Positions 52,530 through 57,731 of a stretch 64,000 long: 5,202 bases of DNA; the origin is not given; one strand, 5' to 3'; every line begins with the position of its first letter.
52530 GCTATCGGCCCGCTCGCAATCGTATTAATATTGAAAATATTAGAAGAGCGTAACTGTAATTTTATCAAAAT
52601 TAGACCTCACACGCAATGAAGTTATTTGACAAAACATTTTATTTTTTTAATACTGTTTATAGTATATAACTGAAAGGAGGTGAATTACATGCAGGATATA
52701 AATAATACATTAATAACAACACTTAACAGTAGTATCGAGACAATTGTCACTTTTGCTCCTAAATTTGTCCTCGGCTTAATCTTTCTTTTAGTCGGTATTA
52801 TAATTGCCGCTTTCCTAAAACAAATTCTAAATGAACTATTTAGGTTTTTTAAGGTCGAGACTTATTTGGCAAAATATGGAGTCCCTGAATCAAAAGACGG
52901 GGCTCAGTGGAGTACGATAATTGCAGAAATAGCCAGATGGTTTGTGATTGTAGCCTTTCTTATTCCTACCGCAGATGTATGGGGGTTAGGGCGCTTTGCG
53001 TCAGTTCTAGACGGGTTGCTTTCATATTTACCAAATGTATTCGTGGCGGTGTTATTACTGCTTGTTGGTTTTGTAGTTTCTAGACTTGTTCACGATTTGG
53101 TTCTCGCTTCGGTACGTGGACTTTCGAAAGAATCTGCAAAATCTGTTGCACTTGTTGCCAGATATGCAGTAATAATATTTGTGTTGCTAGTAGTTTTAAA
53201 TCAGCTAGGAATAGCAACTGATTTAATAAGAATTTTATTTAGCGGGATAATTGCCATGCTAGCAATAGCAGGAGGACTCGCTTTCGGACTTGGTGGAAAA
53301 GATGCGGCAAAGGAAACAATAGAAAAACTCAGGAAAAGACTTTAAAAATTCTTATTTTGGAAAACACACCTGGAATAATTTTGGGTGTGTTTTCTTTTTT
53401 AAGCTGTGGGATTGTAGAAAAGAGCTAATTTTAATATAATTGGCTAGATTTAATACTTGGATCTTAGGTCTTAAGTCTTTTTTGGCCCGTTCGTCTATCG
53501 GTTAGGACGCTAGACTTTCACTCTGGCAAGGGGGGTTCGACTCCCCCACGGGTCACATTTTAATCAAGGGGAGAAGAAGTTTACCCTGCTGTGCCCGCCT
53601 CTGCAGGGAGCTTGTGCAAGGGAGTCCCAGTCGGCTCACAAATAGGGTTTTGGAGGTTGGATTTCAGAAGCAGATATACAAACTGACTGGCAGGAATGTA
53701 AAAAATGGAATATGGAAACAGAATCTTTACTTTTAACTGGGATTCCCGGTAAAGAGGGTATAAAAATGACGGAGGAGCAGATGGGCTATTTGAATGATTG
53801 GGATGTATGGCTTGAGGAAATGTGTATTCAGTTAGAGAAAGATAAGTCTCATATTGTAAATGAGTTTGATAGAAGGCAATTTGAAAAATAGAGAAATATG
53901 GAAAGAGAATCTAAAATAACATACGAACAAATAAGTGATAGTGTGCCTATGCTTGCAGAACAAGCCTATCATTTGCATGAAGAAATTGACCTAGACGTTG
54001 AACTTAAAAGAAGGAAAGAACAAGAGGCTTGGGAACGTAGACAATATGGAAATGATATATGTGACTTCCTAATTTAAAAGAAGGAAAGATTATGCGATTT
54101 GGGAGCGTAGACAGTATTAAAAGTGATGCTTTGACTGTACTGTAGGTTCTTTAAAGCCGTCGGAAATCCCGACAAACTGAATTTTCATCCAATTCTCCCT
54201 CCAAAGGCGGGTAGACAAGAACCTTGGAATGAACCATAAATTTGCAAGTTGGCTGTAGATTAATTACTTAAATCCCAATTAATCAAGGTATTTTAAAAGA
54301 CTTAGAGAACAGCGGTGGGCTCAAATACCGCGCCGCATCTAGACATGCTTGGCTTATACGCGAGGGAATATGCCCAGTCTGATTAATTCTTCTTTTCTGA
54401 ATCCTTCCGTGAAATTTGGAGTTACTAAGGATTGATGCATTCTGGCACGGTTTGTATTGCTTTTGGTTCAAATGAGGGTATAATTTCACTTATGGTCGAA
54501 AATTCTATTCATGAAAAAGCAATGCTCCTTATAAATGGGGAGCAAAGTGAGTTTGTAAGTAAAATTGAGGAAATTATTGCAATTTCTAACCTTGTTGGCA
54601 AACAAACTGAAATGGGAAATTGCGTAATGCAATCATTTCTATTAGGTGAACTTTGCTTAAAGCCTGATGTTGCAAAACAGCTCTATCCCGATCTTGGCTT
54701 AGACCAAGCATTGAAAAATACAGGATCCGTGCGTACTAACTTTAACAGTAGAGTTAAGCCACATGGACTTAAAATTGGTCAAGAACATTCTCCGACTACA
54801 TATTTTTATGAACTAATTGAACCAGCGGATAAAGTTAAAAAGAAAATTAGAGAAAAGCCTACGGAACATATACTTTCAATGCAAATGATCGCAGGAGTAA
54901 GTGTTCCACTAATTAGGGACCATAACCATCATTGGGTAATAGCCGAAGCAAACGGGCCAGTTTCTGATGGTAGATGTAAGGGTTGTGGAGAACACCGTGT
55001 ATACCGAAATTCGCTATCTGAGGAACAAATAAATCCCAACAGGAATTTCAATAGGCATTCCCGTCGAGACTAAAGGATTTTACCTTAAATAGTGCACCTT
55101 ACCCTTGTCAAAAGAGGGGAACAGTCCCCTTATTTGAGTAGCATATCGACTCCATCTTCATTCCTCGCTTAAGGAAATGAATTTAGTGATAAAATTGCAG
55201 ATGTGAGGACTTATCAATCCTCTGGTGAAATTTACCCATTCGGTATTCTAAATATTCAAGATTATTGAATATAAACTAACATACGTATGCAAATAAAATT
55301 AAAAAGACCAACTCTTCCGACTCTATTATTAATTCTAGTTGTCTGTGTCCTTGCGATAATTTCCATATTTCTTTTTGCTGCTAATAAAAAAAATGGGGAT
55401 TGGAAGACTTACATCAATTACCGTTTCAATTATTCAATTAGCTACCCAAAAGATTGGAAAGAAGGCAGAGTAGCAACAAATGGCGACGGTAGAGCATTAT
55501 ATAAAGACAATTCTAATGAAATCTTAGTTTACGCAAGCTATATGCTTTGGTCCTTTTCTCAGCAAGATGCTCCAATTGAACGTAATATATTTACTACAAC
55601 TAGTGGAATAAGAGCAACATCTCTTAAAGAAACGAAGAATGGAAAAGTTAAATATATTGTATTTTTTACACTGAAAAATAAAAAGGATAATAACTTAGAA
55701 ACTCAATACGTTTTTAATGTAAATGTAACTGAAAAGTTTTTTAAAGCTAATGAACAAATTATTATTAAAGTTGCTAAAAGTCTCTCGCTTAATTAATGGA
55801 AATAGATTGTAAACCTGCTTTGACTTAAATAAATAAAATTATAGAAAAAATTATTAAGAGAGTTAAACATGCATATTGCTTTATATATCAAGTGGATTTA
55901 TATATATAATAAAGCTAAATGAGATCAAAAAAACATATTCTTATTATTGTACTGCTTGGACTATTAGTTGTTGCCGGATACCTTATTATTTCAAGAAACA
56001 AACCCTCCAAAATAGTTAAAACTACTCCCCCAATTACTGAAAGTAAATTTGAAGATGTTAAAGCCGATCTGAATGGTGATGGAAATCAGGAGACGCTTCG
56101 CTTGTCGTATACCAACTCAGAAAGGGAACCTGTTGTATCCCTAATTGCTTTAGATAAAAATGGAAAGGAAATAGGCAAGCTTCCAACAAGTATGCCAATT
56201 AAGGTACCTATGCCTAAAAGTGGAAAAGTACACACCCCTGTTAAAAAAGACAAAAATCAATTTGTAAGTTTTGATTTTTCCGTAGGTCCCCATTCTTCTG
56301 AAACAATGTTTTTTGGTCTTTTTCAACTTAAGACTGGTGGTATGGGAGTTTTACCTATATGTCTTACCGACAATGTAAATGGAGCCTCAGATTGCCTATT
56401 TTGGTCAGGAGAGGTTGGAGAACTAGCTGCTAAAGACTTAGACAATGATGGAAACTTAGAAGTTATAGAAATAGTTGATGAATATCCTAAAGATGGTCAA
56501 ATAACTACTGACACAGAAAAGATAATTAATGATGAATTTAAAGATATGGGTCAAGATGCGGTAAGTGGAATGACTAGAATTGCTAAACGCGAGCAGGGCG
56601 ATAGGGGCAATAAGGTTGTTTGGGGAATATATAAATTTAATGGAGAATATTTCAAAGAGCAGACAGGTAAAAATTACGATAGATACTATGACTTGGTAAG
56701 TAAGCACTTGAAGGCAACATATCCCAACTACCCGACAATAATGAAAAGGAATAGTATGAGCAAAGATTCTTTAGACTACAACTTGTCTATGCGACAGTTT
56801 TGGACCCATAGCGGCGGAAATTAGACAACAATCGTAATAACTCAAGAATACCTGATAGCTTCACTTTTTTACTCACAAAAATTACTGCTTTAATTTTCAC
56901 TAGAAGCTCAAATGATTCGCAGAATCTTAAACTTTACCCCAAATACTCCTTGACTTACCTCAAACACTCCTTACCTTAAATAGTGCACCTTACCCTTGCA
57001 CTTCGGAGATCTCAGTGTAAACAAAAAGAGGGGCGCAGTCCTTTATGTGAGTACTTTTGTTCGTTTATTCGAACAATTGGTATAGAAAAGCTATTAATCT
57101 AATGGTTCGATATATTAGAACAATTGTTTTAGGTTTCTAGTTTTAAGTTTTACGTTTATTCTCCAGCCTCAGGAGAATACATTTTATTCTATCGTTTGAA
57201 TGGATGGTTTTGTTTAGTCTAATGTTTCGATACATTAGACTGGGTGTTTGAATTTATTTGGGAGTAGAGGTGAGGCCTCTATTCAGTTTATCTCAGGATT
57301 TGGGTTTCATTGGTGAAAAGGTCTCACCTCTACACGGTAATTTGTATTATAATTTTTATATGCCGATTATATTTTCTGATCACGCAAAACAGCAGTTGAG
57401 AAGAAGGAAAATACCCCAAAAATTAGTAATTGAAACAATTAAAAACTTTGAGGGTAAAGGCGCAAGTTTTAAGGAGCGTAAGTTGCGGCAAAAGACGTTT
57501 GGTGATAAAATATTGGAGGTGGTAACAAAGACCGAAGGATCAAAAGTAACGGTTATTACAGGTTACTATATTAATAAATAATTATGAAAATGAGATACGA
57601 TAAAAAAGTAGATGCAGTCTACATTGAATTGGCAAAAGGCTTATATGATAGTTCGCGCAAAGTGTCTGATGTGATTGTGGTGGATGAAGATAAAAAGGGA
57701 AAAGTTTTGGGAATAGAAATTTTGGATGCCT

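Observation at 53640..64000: Defence-island-like accessory region with decaying and orphan genes next to a type I restriction system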

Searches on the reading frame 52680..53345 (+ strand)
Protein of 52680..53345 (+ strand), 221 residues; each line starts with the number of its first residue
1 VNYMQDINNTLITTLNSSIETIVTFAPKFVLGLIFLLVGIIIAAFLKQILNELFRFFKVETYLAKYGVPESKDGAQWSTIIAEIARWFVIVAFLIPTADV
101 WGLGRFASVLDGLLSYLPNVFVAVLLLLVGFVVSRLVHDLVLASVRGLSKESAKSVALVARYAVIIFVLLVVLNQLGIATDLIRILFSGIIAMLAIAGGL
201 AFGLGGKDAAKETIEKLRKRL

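Call 10: search_protein_families(library=pfam, proteins=[window:52680-53345:+], max_evalue=0.1)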
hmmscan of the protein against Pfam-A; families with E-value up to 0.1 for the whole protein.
window:52680-53345:+ (221 aa): 1 family
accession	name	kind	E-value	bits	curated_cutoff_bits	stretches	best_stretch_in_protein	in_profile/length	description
PF05552.17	MS_channel_1st_1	-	1.4e-12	47.7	22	2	108-141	5-38/50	Mechanosensitive ion channel, conserved TM helix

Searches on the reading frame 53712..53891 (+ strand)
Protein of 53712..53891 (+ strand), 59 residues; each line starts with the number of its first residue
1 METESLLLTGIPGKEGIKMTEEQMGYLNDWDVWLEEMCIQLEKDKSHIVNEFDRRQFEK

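Call 3: search_protein_families(library=pfam, proteins=[window:53712-53891:+], max_evalue=0.1)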
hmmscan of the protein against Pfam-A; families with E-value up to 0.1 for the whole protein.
window:53712-53891:+ (59 aa): 0 families

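Call 4: search_protein_families(library=padloc, proteins=[window:53712-53891:+], max_evalue=0.1)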
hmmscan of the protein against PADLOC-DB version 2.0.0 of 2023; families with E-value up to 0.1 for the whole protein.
window:53712-53891:+ (59 aa): 0 families

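Call 34: search_protein_families(library=phrogs, proteins=[window:53712-53891:+], max_evalue=0.1)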
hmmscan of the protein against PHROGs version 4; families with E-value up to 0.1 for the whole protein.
window:53712-53891:+ (59 aa): 0 families

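Call 67: search_protein_families(library=ncbifam, proteins=[window:53712-53891:+], max_evalue=0.1)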
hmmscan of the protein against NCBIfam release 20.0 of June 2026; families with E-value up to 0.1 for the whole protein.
window:53712-53891:+ (59 aa): 0 families

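Call 97: list_cluster_members(proteins=[window:53712-53891:+, window:53898-54077:+, window:55287-55796:+, window:55919-56824:+, window:57360-57581:+, window:57584-57784:+, window:60062-60337:+, window:60645-61520:-, window:62148-62417:+, window:61697-61987:+])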
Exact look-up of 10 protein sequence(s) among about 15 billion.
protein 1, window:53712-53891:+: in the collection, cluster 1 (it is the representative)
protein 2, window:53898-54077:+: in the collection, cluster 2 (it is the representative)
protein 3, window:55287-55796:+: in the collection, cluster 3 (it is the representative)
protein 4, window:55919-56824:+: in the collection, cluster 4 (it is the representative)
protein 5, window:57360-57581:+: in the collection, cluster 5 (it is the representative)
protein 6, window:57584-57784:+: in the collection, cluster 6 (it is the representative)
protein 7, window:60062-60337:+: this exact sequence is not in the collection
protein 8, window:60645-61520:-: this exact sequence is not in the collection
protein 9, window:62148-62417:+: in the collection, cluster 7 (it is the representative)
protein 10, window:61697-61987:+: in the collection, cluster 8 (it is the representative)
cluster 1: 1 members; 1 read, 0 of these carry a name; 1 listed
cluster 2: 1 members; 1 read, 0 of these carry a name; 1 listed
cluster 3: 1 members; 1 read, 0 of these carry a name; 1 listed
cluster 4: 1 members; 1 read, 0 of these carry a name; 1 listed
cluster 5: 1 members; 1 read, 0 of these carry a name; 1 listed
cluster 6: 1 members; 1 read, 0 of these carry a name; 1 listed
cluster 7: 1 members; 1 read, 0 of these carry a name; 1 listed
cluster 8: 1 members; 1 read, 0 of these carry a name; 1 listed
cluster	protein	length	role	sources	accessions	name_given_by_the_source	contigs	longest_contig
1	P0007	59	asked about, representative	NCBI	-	-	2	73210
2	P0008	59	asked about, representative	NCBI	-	-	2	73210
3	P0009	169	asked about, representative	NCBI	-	-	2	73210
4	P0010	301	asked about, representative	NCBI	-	-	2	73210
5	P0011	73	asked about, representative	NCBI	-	-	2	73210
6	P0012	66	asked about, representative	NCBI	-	-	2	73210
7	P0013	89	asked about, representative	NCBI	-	-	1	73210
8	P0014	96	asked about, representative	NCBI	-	-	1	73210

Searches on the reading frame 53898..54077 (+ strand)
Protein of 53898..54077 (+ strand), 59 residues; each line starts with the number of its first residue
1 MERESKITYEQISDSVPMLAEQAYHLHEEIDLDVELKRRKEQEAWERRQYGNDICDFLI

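Call 3: search_protein_families(library=pfam, proteins=[window:53898-54077:+], max_evalue=0.1)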
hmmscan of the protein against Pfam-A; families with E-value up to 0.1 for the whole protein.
window:53898-54077:+ (59 aa): 0 families

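Call 4: search_protein_families(library=padloc, proteins=[window:53898-54077:+], max_evalue=0.1)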
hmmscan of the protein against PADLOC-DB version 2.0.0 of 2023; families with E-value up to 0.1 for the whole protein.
window:53898-54077:+ (59 aa): 0 families

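Call 34: search_protein_families(library=phrogs, proteins=[window:53898-54077:+], max_evalue=0.1)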
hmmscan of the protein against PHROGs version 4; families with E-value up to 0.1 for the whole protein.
window:53898-54077:+ (59 aa): 1 family
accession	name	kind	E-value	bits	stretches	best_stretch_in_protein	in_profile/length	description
phrog_13188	-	unknown function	0.079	13.9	1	6-42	50-87/90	-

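Call 67: search_protein_families(library=ncbifam, proteins=[window:53898-54077:+], max_evalue=0.1)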
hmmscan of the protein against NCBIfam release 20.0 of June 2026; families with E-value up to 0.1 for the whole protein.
window:53898-54077:+ (59 aa): 0 families

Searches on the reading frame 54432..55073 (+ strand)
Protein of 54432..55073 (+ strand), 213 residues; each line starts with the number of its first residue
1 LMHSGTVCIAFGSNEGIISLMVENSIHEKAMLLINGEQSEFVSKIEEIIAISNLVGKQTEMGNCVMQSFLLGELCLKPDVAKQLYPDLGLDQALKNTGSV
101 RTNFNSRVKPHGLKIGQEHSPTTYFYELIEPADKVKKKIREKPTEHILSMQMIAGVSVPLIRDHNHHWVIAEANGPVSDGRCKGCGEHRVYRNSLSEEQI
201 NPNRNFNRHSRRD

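Call 3: search_protein_families(library=pfam, proteins=[window:54432-55073:+], max_evalue=0.1)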
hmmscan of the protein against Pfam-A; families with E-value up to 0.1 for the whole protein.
window:54432-55073:+ (213 aa): 0 families

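Call 4: search_protein_families(library=padloc, proteins=[window:54432-55073:+], max_evalue=0.1)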
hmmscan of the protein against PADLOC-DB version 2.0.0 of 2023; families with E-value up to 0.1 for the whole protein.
window:54432-55073:+ (213 aa): 0 families

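Call 20: list_cluster_members(proteins=[P0001, window:54432-55073:+, window:60059-60337:+, window:58118-58945:+, window:60645-61613:-, window:49998-52262:-])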
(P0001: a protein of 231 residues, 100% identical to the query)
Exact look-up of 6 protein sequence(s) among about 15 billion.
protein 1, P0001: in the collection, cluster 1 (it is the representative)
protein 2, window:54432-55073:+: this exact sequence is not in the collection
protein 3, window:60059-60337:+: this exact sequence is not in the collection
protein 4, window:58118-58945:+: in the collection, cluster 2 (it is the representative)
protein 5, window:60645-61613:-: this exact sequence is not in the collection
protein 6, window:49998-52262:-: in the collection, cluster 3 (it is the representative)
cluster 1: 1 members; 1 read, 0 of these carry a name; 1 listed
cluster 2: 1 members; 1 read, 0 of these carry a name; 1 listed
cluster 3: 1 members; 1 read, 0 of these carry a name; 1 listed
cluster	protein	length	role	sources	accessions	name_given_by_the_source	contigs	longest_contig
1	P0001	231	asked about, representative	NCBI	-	-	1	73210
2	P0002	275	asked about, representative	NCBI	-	-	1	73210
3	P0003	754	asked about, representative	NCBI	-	-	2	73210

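Call 33: find_homologous_proteins(query=window:54432-55073:+, max_evalue=0.01)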
Query window:54432-55073:+ (213 aa): 1 proteins with E <= 0.01 among 56 candidates.
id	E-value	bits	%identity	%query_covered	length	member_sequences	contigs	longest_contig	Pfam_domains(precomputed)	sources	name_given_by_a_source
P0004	4.5e-139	479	100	100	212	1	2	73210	-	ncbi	-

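Call 34: search_protein_families(library=phrogs, proteins=[window:54432-55073:+], max_evalue=0.1)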
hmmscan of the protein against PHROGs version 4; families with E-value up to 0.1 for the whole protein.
window:54432-55073:+ (213 aa): 0 families

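Call 35: find_encoding_contigs(protein=P0004, flank=10000, max_places=5)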
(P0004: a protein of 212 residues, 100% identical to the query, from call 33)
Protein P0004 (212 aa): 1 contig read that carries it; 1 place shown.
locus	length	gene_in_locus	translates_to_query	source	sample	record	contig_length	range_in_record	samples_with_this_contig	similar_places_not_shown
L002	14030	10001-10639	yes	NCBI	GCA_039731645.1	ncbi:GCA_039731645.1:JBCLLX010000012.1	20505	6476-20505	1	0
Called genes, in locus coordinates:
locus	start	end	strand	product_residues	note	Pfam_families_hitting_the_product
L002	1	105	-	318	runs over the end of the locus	PF14402:7TM_transglut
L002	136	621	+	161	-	PF02075:RuvC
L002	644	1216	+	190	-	PF01330:RuvA_N, PF14520:HHH_5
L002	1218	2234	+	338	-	PF05496:RuvB_N, PF07728:AAA_5 (weak), PF00004:AAA, PF17864:AAA_lid_4, PF05491:WHD_RuvB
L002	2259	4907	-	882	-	PF00690:Cation_ATPase_N, PF00122:E1-E2_ATPase, PF00702:Hydrolase, PF13246:Cation_ATPase, PF00689:Cation_ATPase_C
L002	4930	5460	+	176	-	PF03449:GreA_GreB_N, PF01272:GreA_GreB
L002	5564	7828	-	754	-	PF00912:Transgly, PF00905:Transpeptidase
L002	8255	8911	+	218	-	PF05552:MS_channel_1st_1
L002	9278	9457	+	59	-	-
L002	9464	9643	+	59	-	-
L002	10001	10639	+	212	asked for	-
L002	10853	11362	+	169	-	-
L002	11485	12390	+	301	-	-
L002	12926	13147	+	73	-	PF14076:DUF4258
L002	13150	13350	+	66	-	PF10049:DUF2283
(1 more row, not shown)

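Call 67: search_protein_families(library=ncbifam, proteins=[window:54432-55073:+], max_evalue=0.1)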
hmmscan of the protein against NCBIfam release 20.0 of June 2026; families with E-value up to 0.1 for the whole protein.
window:54432-55073:+ (213 aa): 0 families

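Call 73: find_related_loci(query=window:54432-55073:+, collection=viral_contigs, flank=8000)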
Query window:54432-55073:+ (213 aa) in viral_contigs; peptide patterns used: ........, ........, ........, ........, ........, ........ (x = any residue, [..] = any of these).
13 stretches matched a pattern, but none encodes a relative of the query by tblastn (E <= 1e-3).

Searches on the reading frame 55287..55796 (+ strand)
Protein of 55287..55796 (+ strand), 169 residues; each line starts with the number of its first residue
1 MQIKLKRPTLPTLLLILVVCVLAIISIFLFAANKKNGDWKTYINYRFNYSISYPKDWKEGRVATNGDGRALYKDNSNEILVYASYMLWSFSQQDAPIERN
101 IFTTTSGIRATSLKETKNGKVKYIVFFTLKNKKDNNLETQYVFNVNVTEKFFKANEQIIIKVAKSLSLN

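Call 3: search_protein_families(library=pfam, proteins=[window:55287-55796:+], max_evalue=0.1)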
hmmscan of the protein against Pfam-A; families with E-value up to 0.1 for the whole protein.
window:55287-55796:+ (169 aa): 1 family
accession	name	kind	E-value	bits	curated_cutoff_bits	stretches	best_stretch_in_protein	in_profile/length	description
PF01789.22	PsbP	-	0.023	15.2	23.5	0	40-116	4-60/155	PsbP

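Call 4: search_protein_families(library=padloc, proteins=[window:55287-55796:+], max_evalue=0.1)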
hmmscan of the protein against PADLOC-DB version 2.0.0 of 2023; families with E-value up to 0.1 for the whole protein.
window:55287-55796:+ (169 aa): 0 families

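Call 34: search_protein_families(library=phrogs, proteins=[window:55287-55796:+], max_evalue=0.1)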
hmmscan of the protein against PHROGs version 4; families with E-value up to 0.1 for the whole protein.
window:55287-55796:+ (169 aa): 1 family
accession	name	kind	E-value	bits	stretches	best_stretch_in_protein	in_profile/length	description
phrog_35301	-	unknown function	0.096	13.2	0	96-163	125-194/205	-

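Call 67: search_protein_families(library=ncbifam, proteins=[window:55287-55796:+], max_evalue=0.1)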
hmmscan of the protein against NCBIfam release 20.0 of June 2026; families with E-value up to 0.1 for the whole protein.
window:55287-55796:+ (169 aa): 3 families
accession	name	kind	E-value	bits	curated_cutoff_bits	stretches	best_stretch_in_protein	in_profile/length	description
NF040946.1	PSII_PsbP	equivalog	0.0012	18.5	60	1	18-74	5-60/180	photosystem II reaction center PsbP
NF003068.0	PRK03991.1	equivalog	0.039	12.3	484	1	129-165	361-397/613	threonine--tRNA ligase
NF011617.0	PRK15043.1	equivalog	0.076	12.3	417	1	3-65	128-187/243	HTH-type transcriptional regulator MlrA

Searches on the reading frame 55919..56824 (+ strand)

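Call 3: search_protein_families(library=pfam, proteins=[window:55919-56824:+], max_evalue=0.1)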
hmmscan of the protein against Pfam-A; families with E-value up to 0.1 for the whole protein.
window:55919-56824:+ (301 aa): 4 families
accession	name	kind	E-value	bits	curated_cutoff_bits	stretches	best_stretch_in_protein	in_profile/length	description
PF13517.12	FG-GAP_3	-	0.0092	17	26.9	0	169-183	46-60/61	FG-GAP-like repeat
PF16053.10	MRP-S34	-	0.021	15.2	24.5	1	220-287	39-109/130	Mitochondrial 28S ribosomal protein S34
PF16562.11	HECW_N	-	0.038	14.5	26.7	1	223-271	67-113/120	N-terminal domain of E3 ubiquitin-protein ligase HECW1 and 2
PF12685.13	SpoIIIAH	-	0.075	13.4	30.6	0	4-53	1-45/191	SpoIIIAH-like protein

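Call 4: search_protein_families(library=padloc, proteins=[window:55919-56824:+], max_evalue=0.1)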
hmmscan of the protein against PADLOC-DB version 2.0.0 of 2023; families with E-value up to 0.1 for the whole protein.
window:55919-56824:+ (301 aa): 0 families

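Call 34: search_protein_families(library=phrogs, proteins=[window:55919-56824:+], max_evalue=0.1)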
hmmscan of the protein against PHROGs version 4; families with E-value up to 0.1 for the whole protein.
window:55919-56824:+ (301 aa): 0 families

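Call 67: search_protein_families(library=ncbifam, proteins=[window:55919-56824:+], max_evalue=0.1)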
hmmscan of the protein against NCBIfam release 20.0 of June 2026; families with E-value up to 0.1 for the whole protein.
window:55919-56824:+ (301 aa): 0 families

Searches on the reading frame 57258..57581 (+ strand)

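Call 3: search_protein_families(library=pfam, proteins=[window:57258-57581:+], max_evalue=0.1)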
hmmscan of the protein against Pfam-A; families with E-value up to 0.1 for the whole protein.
window:57258-57581:+ (107 aa): 1 family
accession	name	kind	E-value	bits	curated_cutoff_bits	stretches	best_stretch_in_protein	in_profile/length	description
PF14076.12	DUF4258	-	8.6e-08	32.8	25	1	39-101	1-68/71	Domain of unknown function (DUF4258)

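Call 4: search_protein_families(library=padloc, proteins=[window:57258-57581:+], max_evalue=0.1)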
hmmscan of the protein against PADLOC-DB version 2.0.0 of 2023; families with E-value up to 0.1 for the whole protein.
window:57258-57581:+ (107 aa): 0 families
